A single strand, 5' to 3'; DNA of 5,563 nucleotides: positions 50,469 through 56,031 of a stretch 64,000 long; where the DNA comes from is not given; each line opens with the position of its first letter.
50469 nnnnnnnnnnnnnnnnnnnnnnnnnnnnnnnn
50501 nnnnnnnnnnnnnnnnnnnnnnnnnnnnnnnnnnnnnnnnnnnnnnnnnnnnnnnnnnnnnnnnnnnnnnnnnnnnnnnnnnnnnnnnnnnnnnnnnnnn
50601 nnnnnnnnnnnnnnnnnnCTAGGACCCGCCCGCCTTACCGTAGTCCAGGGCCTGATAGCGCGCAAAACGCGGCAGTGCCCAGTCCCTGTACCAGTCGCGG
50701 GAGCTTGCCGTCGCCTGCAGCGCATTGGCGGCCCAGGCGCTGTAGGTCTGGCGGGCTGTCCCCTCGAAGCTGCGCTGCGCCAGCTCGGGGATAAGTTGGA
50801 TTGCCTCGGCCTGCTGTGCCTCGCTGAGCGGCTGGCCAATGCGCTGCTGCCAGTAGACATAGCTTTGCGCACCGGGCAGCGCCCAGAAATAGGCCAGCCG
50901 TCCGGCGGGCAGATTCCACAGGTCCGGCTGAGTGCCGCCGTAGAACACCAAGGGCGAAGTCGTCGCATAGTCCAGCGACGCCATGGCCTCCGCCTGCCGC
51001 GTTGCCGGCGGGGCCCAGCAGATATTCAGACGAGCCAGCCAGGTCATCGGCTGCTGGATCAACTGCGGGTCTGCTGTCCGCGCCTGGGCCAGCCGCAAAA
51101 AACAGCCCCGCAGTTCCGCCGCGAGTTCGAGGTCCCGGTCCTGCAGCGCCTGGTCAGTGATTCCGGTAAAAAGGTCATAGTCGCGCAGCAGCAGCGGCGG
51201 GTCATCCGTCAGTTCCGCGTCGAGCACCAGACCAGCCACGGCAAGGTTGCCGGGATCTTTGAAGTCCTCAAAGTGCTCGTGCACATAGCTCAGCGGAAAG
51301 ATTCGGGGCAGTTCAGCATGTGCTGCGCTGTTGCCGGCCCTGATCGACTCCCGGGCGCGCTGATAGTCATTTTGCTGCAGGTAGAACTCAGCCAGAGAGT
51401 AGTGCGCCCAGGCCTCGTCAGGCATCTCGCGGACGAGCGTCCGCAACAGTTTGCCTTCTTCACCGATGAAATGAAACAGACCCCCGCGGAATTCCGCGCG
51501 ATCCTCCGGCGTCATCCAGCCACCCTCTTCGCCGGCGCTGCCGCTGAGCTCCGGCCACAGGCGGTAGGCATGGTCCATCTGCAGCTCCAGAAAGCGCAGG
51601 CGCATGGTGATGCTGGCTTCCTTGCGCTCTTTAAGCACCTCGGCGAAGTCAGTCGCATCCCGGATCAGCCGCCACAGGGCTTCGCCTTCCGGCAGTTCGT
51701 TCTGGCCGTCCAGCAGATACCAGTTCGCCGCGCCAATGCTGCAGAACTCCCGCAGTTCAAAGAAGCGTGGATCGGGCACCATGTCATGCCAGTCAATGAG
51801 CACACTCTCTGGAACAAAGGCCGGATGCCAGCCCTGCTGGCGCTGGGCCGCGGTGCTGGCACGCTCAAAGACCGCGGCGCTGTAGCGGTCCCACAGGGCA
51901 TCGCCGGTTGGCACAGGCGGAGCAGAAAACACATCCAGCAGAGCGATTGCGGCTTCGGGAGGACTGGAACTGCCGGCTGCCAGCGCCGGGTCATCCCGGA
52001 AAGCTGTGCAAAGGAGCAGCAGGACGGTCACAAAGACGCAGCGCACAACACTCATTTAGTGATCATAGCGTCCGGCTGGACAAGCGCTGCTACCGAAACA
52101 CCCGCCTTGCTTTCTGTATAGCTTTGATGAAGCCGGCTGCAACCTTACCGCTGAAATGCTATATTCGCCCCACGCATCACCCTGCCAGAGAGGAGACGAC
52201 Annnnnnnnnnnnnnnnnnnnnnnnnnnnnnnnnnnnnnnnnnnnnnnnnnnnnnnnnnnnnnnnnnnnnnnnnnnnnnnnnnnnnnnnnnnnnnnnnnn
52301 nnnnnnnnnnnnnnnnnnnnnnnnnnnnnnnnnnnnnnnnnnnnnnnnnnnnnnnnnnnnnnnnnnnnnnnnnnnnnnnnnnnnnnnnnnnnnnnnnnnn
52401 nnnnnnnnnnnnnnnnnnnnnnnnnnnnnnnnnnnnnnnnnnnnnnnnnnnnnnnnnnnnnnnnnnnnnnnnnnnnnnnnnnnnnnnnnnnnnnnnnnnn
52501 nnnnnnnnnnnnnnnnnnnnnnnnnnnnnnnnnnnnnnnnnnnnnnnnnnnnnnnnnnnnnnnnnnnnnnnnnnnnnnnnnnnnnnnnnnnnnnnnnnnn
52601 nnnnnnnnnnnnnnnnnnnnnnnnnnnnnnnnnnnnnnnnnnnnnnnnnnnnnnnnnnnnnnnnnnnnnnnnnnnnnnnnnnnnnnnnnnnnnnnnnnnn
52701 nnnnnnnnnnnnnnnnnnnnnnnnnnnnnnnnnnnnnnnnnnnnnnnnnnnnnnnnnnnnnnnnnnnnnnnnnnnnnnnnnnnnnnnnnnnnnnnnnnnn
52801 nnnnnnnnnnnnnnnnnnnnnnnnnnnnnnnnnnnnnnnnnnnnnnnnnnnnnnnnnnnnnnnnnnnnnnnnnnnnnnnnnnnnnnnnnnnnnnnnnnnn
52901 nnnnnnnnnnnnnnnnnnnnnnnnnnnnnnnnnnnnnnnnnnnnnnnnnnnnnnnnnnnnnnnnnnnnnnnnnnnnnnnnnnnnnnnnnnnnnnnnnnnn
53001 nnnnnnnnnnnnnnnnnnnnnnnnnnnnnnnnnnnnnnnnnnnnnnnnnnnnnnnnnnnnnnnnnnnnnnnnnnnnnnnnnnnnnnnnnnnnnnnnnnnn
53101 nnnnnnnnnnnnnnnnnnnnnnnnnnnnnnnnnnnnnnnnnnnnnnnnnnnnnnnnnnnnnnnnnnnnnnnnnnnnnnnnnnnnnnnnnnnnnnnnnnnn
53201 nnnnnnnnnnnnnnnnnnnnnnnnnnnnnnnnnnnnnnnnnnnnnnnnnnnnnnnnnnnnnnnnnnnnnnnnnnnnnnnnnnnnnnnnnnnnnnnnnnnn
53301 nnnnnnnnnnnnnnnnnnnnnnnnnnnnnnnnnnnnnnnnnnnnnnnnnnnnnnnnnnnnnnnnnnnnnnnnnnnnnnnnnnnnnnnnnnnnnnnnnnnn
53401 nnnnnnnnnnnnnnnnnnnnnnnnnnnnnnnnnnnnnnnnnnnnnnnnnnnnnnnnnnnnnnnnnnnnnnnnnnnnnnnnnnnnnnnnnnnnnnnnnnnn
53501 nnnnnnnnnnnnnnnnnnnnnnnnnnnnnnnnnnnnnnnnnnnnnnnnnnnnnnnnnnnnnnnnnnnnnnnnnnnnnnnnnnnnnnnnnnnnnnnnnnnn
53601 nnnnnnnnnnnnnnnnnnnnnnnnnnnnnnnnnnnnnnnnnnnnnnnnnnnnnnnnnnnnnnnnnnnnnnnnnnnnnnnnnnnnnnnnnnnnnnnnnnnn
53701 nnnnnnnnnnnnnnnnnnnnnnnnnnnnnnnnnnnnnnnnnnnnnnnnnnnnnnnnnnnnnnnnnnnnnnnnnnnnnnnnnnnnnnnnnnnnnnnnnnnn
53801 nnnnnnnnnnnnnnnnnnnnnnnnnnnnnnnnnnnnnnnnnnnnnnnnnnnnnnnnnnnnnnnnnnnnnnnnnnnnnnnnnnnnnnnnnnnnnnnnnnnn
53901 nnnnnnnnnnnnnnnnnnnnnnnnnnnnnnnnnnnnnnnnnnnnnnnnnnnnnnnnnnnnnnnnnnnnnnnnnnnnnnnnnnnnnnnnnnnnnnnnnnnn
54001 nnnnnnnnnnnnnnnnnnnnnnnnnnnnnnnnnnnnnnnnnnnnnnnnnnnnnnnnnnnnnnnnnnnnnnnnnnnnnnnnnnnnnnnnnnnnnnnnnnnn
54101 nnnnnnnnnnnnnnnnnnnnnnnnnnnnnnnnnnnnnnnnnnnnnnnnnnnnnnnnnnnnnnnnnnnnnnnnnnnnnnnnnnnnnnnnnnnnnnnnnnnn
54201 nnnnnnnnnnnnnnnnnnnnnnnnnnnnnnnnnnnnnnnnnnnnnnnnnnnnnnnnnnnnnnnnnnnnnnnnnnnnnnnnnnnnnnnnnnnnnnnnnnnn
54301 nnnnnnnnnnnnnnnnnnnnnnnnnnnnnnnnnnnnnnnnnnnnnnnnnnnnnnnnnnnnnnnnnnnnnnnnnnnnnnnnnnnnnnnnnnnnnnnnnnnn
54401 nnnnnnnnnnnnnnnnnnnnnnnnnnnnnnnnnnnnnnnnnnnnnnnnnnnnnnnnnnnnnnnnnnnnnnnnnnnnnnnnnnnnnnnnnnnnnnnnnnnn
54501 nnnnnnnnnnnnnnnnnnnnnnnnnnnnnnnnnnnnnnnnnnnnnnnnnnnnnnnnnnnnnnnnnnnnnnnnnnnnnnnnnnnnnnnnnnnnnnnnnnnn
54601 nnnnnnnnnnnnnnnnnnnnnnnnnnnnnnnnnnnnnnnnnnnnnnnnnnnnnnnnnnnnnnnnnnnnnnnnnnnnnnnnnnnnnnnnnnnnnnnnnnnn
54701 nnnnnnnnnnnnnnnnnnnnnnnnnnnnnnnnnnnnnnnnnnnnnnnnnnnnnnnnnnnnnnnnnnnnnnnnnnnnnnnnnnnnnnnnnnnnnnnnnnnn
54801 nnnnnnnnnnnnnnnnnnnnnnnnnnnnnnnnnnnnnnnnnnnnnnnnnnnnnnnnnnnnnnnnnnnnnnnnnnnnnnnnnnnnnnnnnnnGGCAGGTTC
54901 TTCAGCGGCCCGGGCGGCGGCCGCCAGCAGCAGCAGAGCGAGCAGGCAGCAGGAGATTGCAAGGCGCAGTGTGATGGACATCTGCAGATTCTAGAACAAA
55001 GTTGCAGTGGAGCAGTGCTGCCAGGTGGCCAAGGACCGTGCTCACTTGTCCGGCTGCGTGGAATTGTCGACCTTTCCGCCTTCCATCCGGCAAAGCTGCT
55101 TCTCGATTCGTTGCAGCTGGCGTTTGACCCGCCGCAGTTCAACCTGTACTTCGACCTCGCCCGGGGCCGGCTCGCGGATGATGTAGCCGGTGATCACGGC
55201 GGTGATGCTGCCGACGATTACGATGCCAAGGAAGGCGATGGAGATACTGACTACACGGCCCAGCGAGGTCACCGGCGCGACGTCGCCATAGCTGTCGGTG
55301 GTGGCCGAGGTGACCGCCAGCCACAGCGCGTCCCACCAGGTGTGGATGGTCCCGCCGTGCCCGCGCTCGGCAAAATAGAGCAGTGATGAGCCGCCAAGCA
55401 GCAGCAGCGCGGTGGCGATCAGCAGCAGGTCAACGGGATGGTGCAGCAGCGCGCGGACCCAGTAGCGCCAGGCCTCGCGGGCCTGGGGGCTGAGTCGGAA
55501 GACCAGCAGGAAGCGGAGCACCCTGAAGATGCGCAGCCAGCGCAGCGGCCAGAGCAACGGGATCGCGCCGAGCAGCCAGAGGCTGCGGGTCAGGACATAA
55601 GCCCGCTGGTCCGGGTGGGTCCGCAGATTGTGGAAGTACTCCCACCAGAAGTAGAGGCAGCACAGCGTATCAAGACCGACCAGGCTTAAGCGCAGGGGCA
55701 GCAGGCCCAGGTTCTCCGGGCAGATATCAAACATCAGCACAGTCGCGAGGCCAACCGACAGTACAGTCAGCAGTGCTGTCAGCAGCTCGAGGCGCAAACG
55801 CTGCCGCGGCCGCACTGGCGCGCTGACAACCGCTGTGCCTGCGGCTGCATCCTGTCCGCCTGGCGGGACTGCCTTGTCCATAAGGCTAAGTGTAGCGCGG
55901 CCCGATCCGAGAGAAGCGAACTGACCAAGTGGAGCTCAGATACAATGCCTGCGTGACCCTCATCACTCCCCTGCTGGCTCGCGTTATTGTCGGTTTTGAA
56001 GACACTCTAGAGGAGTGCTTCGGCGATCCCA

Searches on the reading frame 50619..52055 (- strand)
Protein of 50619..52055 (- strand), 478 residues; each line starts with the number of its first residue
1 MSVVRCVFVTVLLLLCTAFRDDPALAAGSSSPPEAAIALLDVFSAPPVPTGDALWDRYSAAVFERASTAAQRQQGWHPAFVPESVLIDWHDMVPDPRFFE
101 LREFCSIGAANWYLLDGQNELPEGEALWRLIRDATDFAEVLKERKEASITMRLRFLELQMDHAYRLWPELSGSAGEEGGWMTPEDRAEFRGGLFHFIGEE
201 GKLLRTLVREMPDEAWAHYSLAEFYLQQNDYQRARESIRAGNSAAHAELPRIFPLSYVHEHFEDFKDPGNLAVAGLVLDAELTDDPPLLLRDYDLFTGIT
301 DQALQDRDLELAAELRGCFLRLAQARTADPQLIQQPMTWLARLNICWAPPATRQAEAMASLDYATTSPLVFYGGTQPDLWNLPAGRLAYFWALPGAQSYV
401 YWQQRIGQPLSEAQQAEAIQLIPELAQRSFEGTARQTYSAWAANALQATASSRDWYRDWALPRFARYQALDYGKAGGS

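Call 3: search_protein_families(library=pfam, proteins=[window:50619-52055:-], max_evalue=0.1)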
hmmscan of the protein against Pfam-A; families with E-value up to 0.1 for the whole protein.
window:50619-52055:- (478 aa): 6 families
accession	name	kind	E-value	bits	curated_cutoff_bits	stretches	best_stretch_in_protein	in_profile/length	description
PF14559.12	TPR_19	-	9.8e-06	26.2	25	1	203-247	13-57/68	Tetratricopeptide repeat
PF13431.12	TPR_17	-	0.003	18.2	24.4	1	212-236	10-34/34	Tetratricopeptide repeat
PF13432.12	TPR_16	-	0.0058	17.5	32.7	1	204-240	20-56/65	Tetratricopeptide repeat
PF07719.23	TPR_2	-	0.021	15.4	27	1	216-239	2-25/34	Tetratricopeptide repeat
PF00515.34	TPR_1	-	0.041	14.2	27.8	0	215-236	1-22/34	Tetratricopeptide repeat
PF07721.20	TPR_4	-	0.049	14.7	27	1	215-239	1-25/26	Tetratricopeptide repeat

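Call 9: search_solved_structures(query=window:50619-52055:-, max_evalue=10)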
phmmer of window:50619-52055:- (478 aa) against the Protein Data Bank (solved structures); distinct sequences matched with E-value up to 10: 3.
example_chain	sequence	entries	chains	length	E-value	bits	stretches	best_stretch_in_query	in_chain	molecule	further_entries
6vfi_B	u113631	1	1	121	3.8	9.4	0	192-237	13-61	O43_dn18B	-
6v8e_A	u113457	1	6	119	4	9.3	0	203-237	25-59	Designed protein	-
3kd7_A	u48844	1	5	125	8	8.3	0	211-237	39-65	CTPR390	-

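Call 26: search_protein_families(library=ncbifam, proteins=[window:50619-52055:-], max_evalue=0.1)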
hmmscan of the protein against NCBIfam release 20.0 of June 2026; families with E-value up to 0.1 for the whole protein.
window:50619-52055:- (478 aa): 2 families
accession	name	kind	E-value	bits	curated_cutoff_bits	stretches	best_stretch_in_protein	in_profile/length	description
TIGR02917.1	PEP_TPR_lipo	equivalog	0.071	10.9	312.2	1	204-240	624-660/899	XrtA/PEP-CTERM system TPR-repeat protein PrsT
NF040959.1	MamA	equivalog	0.075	12.5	200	0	203-265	93-155/204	magnetosome protein MamA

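Call 36: find_encoding_contigs(protein=window:50619-52055:-, flank=10000, max_places=3)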
Protein window:50619-52055:- (478 aa): 1 contig read that carries it; 1 place shown.
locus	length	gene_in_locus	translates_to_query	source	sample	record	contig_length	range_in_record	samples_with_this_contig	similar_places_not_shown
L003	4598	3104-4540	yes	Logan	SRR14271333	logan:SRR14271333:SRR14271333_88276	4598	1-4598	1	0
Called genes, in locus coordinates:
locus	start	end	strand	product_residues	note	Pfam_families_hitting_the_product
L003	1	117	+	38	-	?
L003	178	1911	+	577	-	-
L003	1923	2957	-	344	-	PF01764:Lipase_3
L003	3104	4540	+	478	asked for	PF14559:TPR_19 (faint)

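Call 50: predict_structure(alignment_id=A3)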
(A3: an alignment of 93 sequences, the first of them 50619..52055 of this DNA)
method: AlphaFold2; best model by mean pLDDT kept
length: 478 residues; sequences in the alignment: 93
mean_pLDDT: 78.7   pTM: 0.79
mean pLDDT of the five models: 78.7, 77.5, 76.0, 75.6, 75.0
residues with pLDDT >= 90: 172; 70-90: 181; 50-70: 76; < 50: 49
segments of 3 or more residues with pLDDT < 50: 29-31, 369-407, 433-435
pLDDT, mean of each block of 10 residues (from residue 1): 83 80 55 53 87 97 92 85 96 96 92 71 71 87 91 87 76 61 84 88 94 95 94 97 95 94 80 91 75 84 93 95 88 85 80 71 59 41 44 36 43 73 57 59 81 83 89 70
secondary structure, 60 per line:
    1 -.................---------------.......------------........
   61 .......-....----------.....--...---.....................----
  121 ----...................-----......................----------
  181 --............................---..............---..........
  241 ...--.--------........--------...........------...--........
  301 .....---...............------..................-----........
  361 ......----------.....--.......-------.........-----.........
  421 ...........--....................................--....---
elements in order: H2-18 H34-40 H53-67 H69-72 H83-87 H96-116 H125-143 H149-170 H183-210 H215-227 H231-243 H255-262 H271-281 H293-305 H309-323 H330-347 H353-366 H377-381 H384-390 H398-406 H412-431 H434-469 H472-475

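Call 56: search_protein_families(library=padloc, proteins=[window:50619-52055:-], max_evalue=0.01)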
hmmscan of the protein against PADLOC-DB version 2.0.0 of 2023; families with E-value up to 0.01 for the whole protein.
window:50619-52055:- (478 aa): 0 families

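Call 57: search_solved_structures(query=A3, max_evalue=1)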
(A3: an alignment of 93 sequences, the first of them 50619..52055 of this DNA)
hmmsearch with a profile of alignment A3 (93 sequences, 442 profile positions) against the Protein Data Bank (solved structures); distinct sequences matched with E-value up to 1: 52.
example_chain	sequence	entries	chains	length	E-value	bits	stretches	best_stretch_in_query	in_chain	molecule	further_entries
3kd7_A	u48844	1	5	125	3.2e-06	29.9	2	186-222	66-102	CTPR390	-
8bu0_A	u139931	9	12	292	9.4e-06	28.4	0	186-218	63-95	Consensus tetratricopeptide repeat protein | Crystal structure of an 8-repeat consensus TPR superhelix with Zinc. | Monomer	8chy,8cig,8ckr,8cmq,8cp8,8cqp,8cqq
5lfl_A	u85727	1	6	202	0.0011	21.5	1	113-222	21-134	Magnetosome protein MamA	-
4xi0_A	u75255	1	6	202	0.002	20.7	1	113-222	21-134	Magnetosome protein MamA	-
2fo7_A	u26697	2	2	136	0.0036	19.8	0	186-218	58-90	SYNTHETIC CONSENSUS TPR PROTEIN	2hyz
8ch0_A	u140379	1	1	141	0.0039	19.7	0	186-218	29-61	Consensus tetratricopeptide repeat protein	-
1na0_A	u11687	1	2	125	0.0047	19.4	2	184-218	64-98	designed protein CTPR3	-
2wqh_A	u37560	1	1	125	0.0073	18.8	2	186-218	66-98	CTPR3Y3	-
5lfm_A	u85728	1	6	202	0.0081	18.7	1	115-222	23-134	Magnetosome protein MamA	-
9qhc_A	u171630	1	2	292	0.0084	18.6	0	186-218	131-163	Engineered tetratricopeptide repeat protein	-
9qhb_A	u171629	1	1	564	0.01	18.3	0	186-218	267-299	Engineered tetratricopeptide repeat protein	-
7ads_A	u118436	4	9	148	0.016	17.7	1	305-396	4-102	Apoptosis inhibitor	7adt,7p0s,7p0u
8ump_A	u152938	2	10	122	0.018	17.5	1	186-221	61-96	T33-ml35-redesigned-TPR-domain-fold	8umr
6vfi_B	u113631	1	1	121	0.022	17.3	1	186-218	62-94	O43_dn18B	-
6v8e_A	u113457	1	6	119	0.028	16.9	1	186-218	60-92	Designed protein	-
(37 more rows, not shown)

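Call 59: fold_search(model_id=the predicted structure, library=pdb)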
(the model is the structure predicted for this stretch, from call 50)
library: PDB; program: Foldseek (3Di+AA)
matches with E <= 10: 780; with E <= 0.001: 0
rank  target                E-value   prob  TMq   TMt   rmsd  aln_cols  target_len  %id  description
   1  5udk_A                8.7e-02  0.47  0.16  0.16  23.1       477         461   12  IFIT1 monomeric mutant (L457E/L464E) with PPP-AAAA (released 2017-03-01)
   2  6c6k_A                1.3e-01  0.47  0.19  0.19  22.9       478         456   13  Structural basis for preferential recognition of cap 0 RNA by a human IFIT1-IFIT3 protein complex (released 2018-04-04)
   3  7fik_K                1.5e-01  0.33  0.11  0.09  22.3       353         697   11  The cryo-EM structure of the CR subunit from X. laevis NPC (released 2022-11-09)
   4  5tqb_B                1.7e-01  0.66  0.20  0.26  15.2       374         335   13  Crystal structure of assembly chaperone of ribosomal protein L4 (Acl4) in complex with ribosomal protein L4 (RpL4) (released 2017-02-15)
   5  6qj3_A                1.8e-01  0.21  0.14  0.08  27.2       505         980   11  Crystal structure of the C. thermophilum condensin Ycs4-Brn1 subcomplex (released 2019-07-03)
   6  5udi_A                1.9e-01  0.30  0.16  0.16  23.7       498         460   12  IFIT1 monomeric mutant (L457E/L464E) with m7Gppp-AAAA (syn and anti conformations of cap) (released 2017-03-01)
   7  3u4t_A                1.9e-01  0.75  0.17  0.28  17.5       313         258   12  Crystal Structure of the C-terminal part of the TPR repeat-containing protein Q11TI6_CYTH3 from Cytophaga hutchinsonii (released 2011-10-19)
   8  9qhb                  2.0e-01  0.63  0.16  0.25  17.3       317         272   13  Crystal structure of 16-repeat CTPR protein with eliminated coordination sites (released 2025-10-22)
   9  5udl_A                2.4e-01  0.30  0.16  0.17  22.9       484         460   12  IFIT1 N216A monomeric mutant (L457E/L464E) with m7Gppp-AAAA (anti conformation of cap) (released 2017-03-01)
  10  5nlg                  2.7e-01  0.44  0.15  0.23  15.1       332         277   13  RRP5 C-terminal domain (released 2018-08-29)
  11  5w5i_C                2.7e-01  0.28  0.17  0.18  22.7       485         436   13  Human IFIT1 dimer with PPP-AAAA (released 2017-06-28)
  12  7tbm_c1               2.7e-01  0.28  0.14  0.10  21.0       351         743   13  Composite structure of the dilated human nuclear pore complex (NPC) generated with a 37A in situ cryo-ET map of CD4+  (released 2022-06-15)
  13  6c6k_B                3.5e-01  0.30  0.19  0.20  22.8       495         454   13  Structural basis for preferential recognition of cap 0 RNA by a human IFIT1-IFIT3 protein complex (released 2018-04-04)
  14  4kvm_B                3.5e-01  0.12  0.11  0.08  26.0       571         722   11  The NatA (Naa10p/Naa15p) amino-terminal acetyltransferase complex bound to a bisubstrate analog (released 2013-07-31)
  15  5wwm                  3.7e-01  0.38  0.15  0.23  17.9       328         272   12  Crystal structure of the TPR domain of Rrp5 (released 2017-01-25)
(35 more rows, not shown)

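Call 77: fold_search(model_id=the predicted structure, library=viral)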
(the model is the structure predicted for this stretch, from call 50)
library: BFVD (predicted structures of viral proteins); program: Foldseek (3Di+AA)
matches with E <= 10: 211; with E <= 0.001: 0
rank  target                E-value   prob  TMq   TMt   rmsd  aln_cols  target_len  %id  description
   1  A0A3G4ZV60            4.9e-02  0.75  0.19  0.20  24.4       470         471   10  Uncharacterized protein [Barrevirus sp.]
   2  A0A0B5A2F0            7.6e-02  0.35  0.15  0.15  26.6       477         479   12  (no name in the UniProt tables at hand)
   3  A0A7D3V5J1            1.6e-01  0.21  0.13  0.13  29.9       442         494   12  Tetratricopeptide repeat protein [Fadolivirus FV1/VV64]
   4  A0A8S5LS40            1.8e-01  0.44  0.12  0.17  22.6       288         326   11  Chaperone protein [Siphoviridae sp. ctMAv2]
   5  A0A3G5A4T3            3.1e-01  0.35  0.20  0.17  21.7       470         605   12  RING-type domain-containing protein [Harvfovirus sp.]
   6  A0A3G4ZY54            3.5e-01  0.51  0.19  0.25  25.2       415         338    8  Uncharacterized protein [Faunusvirus sp.]
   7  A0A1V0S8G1            3.5e-01  0.08  0.11  0.10  32.2       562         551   10  Tetratricopeptide repeat protein [Catovirus CTV1]
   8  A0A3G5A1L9            3.6e-01  0.25  0.18  0.21  23.0       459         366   10  Tetratricopeptide repeat protein [Harvfovirus sp.]
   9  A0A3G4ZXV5            4.4e-01  0.20  0.14  0.16  24.3       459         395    9  Uncharacterized protein [Faunusvirus sp.]
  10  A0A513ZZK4            4.4e-01  0.14  0.12  0.11  29.5       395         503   12  (no name in the UniProt tables at hand)
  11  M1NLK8                4.8e-01  0.47  0.21  0.27  17.2       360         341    9  Repeat protein [Moumouvirus goulette]
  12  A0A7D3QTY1            5.0e-01  0.33  0.15  0.23  23.7       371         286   10  Soluble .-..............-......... factor [Fadolivirus FV1/VV64]
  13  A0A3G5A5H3            5.0e-01  0.15  0.13  0.15  28.5       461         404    9  Uncharacterized protein [Harvfovirus sp.]
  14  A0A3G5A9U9            5.8e-01  0.15  0.17  0.16  29.3       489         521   13  Sel1 repeat family protein [Hyperionvirus sp.]
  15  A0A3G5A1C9            5.8e-01  0.12  0.12  0.14  25.8       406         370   10  Tetratricopeptide repeat protein [Harvfovirus sp.]
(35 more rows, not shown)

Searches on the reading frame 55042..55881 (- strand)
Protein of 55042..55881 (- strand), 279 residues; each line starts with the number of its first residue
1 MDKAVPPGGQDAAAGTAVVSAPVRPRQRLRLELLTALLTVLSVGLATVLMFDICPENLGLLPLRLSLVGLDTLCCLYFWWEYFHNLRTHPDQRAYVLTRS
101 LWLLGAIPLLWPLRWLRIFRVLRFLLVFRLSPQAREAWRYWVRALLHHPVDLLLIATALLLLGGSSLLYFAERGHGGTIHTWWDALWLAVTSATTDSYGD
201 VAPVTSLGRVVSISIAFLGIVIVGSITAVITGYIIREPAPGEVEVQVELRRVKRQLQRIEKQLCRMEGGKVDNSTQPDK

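Call 3: search_protein_families(library=pfam, proteins=[window:55042-55881:-], max_evalue=0.1)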
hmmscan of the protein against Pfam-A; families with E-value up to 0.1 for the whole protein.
window:55042-55881:- (279 aa): 4 families
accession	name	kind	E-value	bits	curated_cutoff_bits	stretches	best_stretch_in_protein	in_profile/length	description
PF07885.22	Ion_trans_2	-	4.7e-11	42.9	22.5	1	160-234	5-77/79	Ion channel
PF00520.37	Ion_trans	-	4.4e-10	39.6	25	1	47-233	17-232/241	Ion transport protein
PF00060.32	Lig_chan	-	0.0022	18.2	30.8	1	153-249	13-109/146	Ligand-gated ion channel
PF13622.12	4HBT_3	-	0.025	15.2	24.3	0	229-263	35-69/83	Acyl-CoA thioesterase N-terminal domain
